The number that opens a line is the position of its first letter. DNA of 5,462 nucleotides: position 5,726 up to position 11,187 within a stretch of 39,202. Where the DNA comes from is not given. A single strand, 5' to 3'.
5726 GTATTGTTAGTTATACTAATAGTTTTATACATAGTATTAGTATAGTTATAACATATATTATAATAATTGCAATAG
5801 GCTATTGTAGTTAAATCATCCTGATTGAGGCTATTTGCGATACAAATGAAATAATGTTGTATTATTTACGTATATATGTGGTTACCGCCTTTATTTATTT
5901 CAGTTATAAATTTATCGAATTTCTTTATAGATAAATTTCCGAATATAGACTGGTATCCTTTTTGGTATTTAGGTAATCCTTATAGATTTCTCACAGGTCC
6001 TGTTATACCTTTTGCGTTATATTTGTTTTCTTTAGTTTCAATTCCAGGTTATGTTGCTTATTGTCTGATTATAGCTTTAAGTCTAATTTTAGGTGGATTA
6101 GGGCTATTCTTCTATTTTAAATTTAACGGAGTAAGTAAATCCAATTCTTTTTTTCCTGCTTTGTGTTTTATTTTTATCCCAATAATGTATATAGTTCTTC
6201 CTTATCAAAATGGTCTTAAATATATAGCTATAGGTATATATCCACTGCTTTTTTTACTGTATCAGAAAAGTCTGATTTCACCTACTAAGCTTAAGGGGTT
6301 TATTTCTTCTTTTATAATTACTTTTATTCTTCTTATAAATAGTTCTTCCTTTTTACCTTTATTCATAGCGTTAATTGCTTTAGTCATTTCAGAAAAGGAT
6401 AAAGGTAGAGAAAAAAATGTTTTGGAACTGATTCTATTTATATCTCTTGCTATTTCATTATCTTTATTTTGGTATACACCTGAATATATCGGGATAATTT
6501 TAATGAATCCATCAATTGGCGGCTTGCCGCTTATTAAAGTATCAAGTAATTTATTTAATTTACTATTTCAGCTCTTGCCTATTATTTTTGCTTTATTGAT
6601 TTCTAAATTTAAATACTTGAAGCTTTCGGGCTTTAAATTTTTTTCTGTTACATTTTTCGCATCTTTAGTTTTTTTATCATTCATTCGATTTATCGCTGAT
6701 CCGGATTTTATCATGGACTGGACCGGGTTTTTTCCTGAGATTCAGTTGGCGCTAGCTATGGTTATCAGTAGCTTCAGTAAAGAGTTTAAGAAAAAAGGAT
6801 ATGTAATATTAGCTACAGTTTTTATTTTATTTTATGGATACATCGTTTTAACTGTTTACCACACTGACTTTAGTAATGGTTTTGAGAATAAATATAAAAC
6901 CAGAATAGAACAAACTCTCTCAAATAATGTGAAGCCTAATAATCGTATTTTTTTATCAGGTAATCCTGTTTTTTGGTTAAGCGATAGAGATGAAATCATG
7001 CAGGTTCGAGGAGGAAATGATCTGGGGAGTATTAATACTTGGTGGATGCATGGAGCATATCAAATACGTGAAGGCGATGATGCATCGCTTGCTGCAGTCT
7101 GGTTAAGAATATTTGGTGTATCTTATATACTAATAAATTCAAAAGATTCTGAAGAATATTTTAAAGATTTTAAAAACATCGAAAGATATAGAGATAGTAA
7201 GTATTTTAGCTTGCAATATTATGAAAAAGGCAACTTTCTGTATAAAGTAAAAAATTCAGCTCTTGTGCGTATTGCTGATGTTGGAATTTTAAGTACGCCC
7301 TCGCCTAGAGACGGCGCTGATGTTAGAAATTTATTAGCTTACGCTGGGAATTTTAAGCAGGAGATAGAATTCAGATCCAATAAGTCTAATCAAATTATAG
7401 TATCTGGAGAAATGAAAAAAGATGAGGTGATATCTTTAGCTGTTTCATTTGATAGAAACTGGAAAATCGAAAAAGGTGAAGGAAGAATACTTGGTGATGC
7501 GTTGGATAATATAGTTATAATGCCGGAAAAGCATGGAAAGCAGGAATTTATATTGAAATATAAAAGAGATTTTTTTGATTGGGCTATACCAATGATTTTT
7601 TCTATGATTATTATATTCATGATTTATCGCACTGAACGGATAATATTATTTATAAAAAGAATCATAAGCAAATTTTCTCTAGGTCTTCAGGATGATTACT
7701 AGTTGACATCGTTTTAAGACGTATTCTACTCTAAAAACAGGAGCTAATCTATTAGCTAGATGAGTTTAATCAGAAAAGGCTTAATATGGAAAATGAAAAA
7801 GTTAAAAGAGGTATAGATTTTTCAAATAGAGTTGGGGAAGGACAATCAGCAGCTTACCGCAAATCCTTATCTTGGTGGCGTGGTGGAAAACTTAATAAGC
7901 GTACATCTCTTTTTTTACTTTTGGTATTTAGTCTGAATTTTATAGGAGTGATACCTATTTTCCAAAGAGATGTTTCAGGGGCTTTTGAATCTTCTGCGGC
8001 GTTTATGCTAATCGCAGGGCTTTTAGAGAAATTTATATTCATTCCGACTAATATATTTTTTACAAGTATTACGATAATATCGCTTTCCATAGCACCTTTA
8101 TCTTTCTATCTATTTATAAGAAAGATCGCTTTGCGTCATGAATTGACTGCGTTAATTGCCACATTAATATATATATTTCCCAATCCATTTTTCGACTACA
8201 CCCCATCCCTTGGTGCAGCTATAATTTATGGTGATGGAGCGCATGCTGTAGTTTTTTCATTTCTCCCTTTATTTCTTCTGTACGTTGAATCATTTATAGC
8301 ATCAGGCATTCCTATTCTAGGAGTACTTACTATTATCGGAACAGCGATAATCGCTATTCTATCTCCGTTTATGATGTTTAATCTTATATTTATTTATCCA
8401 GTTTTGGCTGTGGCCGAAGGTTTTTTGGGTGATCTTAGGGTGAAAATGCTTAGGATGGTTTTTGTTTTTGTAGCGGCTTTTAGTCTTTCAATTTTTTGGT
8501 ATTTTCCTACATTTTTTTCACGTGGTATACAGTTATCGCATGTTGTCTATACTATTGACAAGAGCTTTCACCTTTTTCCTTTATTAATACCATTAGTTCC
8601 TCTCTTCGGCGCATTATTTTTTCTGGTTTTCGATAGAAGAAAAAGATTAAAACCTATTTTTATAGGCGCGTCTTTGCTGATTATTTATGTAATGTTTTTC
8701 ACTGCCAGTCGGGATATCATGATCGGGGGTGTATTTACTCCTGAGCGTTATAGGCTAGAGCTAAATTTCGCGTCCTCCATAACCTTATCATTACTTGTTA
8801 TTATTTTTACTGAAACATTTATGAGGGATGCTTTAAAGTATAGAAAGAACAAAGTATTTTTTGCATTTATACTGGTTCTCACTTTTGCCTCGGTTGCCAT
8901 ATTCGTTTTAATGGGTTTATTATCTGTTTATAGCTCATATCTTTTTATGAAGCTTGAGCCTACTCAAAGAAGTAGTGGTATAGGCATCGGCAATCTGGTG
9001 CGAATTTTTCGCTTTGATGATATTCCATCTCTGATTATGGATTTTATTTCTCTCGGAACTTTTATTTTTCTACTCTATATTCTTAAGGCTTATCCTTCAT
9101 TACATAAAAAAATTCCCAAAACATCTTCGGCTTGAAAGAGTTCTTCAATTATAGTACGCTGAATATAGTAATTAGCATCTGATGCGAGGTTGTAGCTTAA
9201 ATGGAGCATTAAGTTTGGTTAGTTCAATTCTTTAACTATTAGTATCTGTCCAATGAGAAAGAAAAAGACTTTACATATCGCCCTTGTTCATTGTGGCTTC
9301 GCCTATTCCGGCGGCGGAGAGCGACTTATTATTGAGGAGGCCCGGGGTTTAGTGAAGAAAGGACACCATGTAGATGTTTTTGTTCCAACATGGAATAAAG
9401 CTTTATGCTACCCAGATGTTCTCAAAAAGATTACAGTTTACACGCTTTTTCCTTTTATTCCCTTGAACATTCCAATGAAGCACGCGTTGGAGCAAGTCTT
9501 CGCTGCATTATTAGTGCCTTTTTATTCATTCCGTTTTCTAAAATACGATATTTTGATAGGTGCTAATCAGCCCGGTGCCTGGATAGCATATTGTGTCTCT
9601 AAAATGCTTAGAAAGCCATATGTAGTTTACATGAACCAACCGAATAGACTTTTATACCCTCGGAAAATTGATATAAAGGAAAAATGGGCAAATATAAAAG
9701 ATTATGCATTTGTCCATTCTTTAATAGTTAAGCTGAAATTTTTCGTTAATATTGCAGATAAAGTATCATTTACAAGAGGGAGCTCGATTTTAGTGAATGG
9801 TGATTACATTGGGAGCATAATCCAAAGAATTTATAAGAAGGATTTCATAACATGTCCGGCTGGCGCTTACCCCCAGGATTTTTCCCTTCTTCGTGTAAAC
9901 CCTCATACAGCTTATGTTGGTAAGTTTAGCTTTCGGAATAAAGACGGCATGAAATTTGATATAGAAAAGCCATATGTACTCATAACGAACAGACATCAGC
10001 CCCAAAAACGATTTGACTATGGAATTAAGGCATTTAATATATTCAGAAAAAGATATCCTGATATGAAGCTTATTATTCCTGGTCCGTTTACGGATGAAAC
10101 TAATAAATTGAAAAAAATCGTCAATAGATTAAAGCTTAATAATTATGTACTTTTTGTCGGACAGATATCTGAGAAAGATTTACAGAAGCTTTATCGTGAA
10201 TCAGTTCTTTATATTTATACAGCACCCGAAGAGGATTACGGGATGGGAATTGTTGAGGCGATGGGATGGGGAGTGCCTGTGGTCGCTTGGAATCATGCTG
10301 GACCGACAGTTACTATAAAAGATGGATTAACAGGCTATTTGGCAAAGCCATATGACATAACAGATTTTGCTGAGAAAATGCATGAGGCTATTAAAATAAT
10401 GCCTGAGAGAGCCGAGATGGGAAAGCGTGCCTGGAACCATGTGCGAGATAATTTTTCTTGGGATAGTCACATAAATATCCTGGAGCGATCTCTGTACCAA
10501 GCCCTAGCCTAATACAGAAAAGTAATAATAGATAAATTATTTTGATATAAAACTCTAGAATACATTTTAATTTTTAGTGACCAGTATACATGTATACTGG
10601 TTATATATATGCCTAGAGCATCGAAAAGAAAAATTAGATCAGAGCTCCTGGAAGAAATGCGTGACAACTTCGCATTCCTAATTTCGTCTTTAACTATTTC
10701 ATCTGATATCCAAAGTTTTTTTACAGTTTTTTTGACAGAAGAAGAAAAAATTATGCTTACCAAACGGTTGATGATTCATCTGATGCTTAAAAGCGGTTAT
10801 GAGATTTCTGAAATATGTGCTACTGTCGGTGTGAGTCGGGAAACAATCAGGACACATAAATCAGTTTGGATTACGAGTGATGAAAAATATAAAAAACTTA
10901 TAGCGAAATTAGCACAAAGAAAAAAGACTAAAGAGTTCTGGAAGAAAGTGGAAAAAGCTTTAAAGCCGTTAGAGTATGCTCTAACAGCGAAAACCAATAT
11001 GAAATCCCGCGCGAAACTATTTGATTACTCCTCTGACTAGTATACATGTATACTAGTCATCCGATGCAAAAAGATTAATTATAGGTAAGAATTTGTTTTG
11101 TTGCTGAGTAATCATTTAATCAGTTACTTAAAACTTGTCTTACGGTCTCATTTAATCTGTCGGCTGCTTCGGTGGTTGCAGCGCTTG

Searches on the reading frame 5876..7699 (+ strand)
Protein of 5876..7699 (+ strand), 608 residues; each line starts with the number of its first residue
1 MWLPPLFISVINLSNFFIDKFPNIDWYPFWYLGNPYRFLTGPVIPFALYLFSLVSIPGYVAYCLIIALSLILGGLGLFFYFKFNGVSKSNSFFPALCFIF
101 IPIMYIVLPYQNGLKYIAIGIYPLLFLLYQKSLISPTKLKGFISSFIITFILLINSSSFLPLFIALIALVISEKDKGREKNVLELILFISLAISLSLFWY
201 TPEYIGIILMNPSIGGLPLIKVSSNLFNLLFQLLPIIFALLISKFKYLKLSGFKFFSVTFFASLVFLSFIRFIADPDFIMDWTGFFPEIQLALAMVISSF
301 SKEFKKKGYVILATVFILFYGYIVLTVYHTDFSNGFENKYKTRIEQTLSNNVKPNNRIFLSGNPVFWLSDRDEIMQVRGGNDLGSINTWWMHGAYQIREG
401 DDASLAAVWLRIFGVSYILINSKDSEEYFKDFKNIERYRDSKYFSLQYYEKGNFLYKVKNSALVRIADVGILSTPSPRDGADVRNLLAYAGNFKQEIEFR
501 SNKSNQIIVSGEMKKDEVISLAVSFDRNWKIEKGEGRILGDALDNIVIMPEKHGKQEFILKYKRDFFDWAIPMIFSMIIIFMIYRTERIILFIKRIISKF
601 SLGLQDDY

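Call 17: search_protein_families(library=pfam, proteins=[window:5876-7699:+], max_evalue=0.01)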
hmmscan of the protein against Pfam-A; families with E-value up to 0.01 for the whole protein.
window:5876-7699:+ (608 aa): 0 families

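Call 21: search_solved_structures(query=window:5876-7699:+, max_evalue=10)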
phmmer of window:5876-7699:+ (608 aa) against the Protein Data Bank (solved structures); distinct sequences matched with E-value up to 10: 0.

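Call 23: search_protein_families(library=ncbifam, proteins=[window:5876-7699:+], max_evalue=1)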
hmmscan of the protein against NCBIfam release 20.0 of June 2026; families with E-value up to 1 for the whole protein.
window:5876-7699:+ (608 aa): 0 families

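Call 40: find_homologous_proteins(query=window:5876-7699:+, max_evalue=0.00001)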
Query window:5876-7699:+ (608 aa): 67 proteins with E <= 0.00001 among 8000 candidates.
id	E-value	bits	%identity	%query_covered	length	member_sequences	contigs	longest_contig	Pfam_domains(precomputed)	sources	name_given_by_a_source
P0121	0.0e+0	1342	100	100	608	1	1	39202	-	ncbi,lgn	-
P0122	6.9e-219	747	56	100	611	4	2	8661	-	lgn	-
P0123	1.2e-217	742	56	100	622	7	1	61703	-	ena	-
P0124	5.8e-169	582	45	99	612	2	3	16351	PF10131.16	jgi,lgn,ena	jgi:hypothetical protein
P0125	2.3e-167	576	46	99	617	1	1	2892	-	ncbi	-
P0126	3.4e-166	573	45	99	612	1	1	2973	-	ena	-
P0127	1.8e-165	570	46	99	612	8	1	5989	PF10131.16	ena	-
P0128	1.6e-158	547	44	99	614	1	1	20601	PF10131.16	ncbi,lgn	-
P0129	8.4e-142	492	41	99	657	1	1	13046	-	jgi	jgi:hypothetical protein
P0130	1.2e-140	488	41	99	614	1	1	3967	-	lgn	-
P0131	4.1e-137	476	40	100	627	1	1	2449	PF10131.16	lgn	-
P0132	4.2e-135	470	42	98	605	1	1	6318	PF10131.16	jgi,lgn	-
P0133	2.7e-132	461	41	99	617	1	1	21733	-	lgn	-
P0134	4.8e-129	450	40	93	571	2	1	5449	PF10131.16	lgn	-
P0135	1.2e-128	449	40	99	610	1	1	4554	-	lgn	-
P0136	1.0e-127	445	37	99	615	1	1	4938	PF10131.16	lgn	-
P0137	9.9e-127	442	39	99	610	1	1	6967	PF10131.16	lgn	-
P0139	2.1e-124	434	38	100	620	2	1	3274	PF10131.16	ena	-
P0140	9.8e-123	429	36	99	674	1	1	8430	PF10131.16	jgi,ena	-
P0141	1.5e-121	425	38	99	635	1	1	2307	PF10131.16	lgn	-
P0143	6.0e-121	423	39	99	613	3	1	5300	PF10131.16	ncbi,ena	-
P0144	1.8e-118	415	37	93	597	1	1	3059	PF10131.16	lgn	-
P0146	2.0e-115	405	39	99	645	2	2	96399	PF10131.16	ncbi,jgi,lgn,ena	-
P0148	7.5e-114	400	39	92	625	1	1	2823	PF10131.16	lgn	-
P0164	1.3e-49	187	31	72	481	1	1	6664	PF10131.16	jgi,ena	-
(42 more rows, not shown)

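Call 49: find_encoding_contigs(protein=window:5876-7699:+, flank=1000, max_places=3)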
Protein window:5876-7699:+ (608 aa): no gene with exactly this product is on record in the collection.

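Call 50: list_cluster_members(proteins=[P0121, P0001])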
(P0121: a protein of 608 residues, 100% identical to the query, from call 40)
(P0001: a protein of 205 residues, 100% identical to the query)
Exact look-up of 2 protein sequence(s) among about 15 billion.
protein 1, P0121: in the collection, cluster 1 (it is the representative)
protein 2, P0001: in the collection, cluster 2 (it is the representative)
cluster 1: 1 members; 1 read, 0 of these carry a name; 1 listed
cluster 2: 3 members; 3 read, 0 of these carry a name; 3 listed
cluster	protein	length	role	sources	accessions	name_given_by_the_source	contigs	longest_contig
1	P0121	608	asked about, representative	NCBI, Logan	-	-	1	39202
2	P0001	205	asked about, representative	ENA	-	-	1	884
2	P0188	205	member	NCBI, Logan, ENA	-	-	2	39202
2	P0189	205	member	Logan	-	-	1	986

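Call 56: predict_structure(alignment_id=A3)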
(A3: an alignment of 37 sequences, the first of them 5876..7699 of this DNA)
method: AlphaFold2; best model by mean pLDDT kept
length: 608 residues; sequences in the alignment: 37
mean_pLDDT: 84.7   pTM: 0.86
mean pLDDT of the five models: 84.7, 83.6, 82.0, 81.8, 79.2
residues with pLDDT >= 90: 308; 70-90: 204; 50-70: 72; < 50: 24
segments of 3 or more residues with pLDDT < 50: 212-222, 331-334, 601-608
pLDDT, mean of each block of 10 residues (from residue 1): 71 91 86 84 96 92 93 96 90 87 75 90 96 90 97 93 91 80 94 96 81 38 58 70 70 90 85 71 84 90 69 70 62 58 88 88 76 74 77 88 95 95 80 89 96 94 95 91 94 93 87 95 93 95 95 94 93 97 93 81 41
secondary structure, 60 per line:
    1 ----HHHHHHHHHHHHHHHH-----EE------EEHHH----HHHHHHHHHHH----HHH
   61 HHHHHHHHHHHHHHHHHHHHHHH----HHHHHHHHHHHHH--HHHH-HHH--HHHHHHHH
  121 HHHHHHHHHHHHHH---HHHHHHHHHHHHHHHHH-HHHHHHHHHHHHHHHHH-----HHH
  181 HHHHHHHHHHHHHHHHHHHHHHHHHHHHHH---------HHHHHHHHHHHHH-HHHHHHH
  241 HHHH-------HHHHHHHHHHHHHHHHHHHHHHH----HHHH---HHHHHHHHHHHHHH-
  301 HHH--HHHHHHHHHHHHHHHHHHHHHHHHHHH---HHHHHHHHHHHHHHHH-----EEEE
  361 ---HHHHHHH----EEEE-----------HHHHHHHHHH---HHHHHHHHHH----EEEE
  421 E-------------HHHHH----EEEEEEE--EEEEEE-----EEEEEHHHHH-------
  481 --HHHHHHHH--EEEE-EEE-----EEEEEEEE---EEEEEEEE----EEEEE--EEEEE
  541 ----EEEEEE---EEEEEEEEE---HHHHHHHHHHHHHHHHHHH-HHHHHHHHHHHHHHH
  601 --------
elements in order: H5-20 H43-53 H58-83 H88-100 H103-106 H113-134 H138-154 H156-172 H178-210 H220-232 H234-244 H252-274 H279-282 H286-299 H306-332 H336-351 E357-360 H364-370 E375-378 H390-399 H403-412 E417-421 H435-439 E444-450 E453-458 E464-468 H469-473 H483-490 E493-496 E498-500 E506-513 E517-524 E529-533 E536-540 E545-550 E554-562 H566-584 H586-600

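Call 60: fold_search(model_id=the predicted structure, library=pdb)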
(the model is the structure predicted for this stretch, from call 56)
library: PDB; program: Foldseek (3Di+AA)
matches with E <= 10: 287; with E <= 0.001: 20
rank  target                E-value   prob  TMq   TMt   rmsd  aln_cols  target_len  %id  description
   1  6w98_A                7.4e-07  1.00  0.40  0.22  20.6       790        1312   10  Single-Particle Cryo-EM Structure of Arabinofuranosyltransferase AftD from Mycobacteria (released 2020-05-13)
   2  6wbx                  1.2e-05  1.00  0.40  0.23  21.7       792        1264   10  Single-Particle Cryo-EM Structure of Arabinofuranosyltransferase AftD from Mycobacteria, Mutant R1389S Class 1 (released 2020-05-13)
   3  6wby                  1.8e-05  1.00  0.39  0.22  20.9       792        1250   10  Single-Particle Cryo-EM Structure of Arabinofuranosyltransferase AftD from Mycobacteria, Mutant R1389S Class 2 (released 2020-05-13)
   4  6c26_A                2.9e-05  1.00  0.38  0.36  16.5       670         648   12  The Cryo-EM structure of a eukaryotic oligosaccharyl transferase complex (released 2018-01-31)
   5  6ezn_F                3.1e-05  1.00  0.39  0.37  16.0       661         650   13  Cryo-EM structure of the yeast oligosaccharyltransferase (OST) complex (released 2018-01-17)
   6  3rce_A                3.1e-05  1.00  0.37  0.34  21.1       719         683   12  Bacterial oligosaccharyltransferase PglB (released 2011-06-15)
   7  7zlh_A                3.1e-05  1.00  0.27  0.26  14.2       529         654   12  Cryo-EM structure of C-mannosyltransferase CeDPY19, in apo state, bound to CMT2-Fab and anti-Fab nanobody (released 2023-01-11)
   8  8agb_A                3.9e-05  1.00  0.45  0.43  15.4       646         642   11  Structure of yeast oligosaccharylransferase complex with lipid-linked oligosaccharide bound (released 2022-12-07)
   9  7oci_F                4.3e-05  1.00  0.42  0.41  14.9       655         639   13  Cryo-EM structure of yeast Ost6p containing oligosaccharyltransferase complex (released 2022-02-16)
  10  7zlg_A                5.8e-05  1.00  0.36  0.33  13.2       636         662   12  Cryo-EM structure of C-mannosyltransferase CeDPY19, in complex with acceptor peptide and bound to CMT2-Fab and anti-Fa (released 2023-01-11)
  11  8agc_A                1.3e-04  1.00  0.42  0.38  14.3       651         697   11  Structure of yeast oligosaccharylransferase complex with lipid-linked oligosaccharide and non-acceptor peptide bound (released 2022-12-07)
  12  3wak                  1.4e-04  1.00  0.40  0.30  15.3       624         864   14  Crystal structure of the Archaeoglobus fulgidus oligosaccharyltransferase (O29867_ARCFU) in the apo form (released 2013-10-30)
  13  9n9j_I                1.5e-04  1.00  0.45  0.40  12.5       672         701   12  Structure of a GRP94 folding intermediate engaged with a CCDC134- and FKBP11-bound secretory translocon (released 2025-11-19)
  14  8age_A                1.6e-04  1.00  0.42  0.40  11.7       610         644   12  Structure of yeast oligosaccharylransferase complex with acceptor peptide bound (released 2022-12-07)
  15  7zli_A                2.7e-04  1.00  0.36  0.34  10.9       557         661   11  Cryo-EM structure of C-mannosyltransferase CeDPY19, in complex with Dol25-P-Man and bound to CMT2-Fab and anti-Fab nan (released 2023-01-11)
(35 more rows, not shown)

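Call 75: search_protein_families(library=ncbifam, proteins=[P0124, P0140], max_evalue=10)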
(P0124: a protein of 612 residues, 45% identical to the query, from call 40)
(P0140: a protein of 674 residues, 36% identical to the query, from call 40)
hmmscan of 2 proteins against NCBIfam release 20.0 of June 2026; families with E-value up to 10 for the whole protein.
P0124 (612 aa): 0 families

P0140 (674 aa): 0 families

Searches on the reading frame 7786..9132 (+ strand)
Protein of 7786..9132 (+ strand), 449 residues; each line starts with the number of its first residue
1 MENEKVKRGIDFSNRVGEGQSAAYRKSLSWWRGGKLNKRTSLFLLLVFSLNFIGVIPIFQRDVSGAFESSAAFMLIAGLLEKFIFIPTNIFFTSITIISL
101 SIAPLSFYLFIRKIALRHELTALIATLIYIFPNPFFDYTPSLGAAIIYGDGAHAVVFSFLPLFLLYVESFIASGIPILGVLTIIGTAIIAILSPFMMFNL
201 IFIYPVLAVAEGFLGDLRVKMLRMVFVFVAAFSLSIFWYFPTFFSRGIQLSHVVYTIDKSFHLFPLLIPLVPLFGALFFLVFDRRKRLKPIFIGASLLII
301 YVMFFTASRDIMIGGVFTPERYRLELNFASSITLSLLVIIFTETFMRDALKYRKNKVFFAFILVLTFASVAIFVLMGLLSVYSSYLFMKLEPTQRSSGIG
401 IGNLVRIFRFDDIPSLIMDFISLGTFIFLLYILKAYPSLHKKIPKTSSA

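Call 17: search_protein_families(library=pfam, proteins=[window:7786-9132:+], max_evalue=0.01)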
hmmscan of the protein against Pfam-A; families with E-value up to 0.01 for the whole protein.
window:7786-9132:+ (449 aa): 1 family
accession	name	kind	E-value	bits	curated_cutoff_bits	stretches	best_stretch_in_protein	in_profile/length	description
PF05449.16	Phage_holin_3_7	-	0.0021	18.5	25.4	1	334-380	5-51/80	Putative 3TM holin, Phage_holin_3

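Call 23: search_protein_families(library=ncbifam, proteins=[window:7786-9132:+], max_evalue=1)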
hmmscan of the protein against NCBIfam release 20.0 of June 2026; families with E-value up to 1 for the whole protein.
window:7786-9132:+ (449 aa): 0 families

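Call 81: search_solved_structures(query=window:7786-9132:+, max_evalue=1)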
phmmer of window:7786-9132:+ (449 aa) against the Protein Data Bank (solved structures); distinct sequences matched with E-value up to 1: 0.

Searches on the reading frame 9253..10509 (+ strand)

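Call 17: search_protein_families(library=pfam, proteins=[window:9253-10509:+], max_evalue=0.01)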
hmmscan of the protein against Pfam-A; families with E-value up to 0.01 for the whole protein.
window:9253-10509:+ (419 aa): 4 families
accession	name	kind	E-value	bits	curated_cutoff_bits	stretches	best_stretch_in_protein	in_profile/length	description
PF00534.26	Glycos_transf_1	-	7e-31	107.5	26.4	1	236-393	12-169/172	Glycosyl transferases group 1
PF13692.12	Glyco_trans_1_4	-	1e-22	81.4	27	1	240-380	2-140/142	Glycosyl transferases group 1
PF13439.12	Glyco_transf_4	-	6.2e-10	39.8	28.5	1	20-132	2-108/170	Glycosyltransferase Family 4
PF20706.3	GT4-conflict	-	6.9e-06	25.7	26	1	238-367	196-332/385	Family 4 Glycosyltransferase in conflict systems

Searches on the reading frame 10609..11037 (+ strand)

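Call 17: search_protein_families(library=pfam, proteins=[window:10609-11037:+], max_evalue=0.01)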
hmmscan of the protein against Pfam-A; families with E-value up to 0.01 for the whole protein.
window:10609-11037:+ (143 aa): 6 families
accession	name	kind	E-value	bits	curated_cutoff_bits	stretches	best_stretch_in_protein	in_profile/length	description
PF01371.25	Trp_repressor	-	4.5e-07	30.3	27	1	20-100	5-86/88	Trp repressor protein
PF14493.12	HTH_40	-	0.00029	21.5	27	1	59-128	8-79/89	Helix-turn-helix domain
PF13551.12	HTH_29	-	0.001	19.5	28.1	1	53-84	1-33/64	Winged helix-turn helix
PF02796.21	HTH_7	-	0.0014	19.2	23.8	1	58-80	16-38/45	Helix-turn-helix domain of resolvase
PF13518.12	HTH_28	-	0.0057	17.2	25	0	55-87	5-36/52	Helix-turn-helix domain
PF13384.12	HTH_23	-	0.0059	16.8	24.6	0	52-81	7-35/50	Homeodomain-like domain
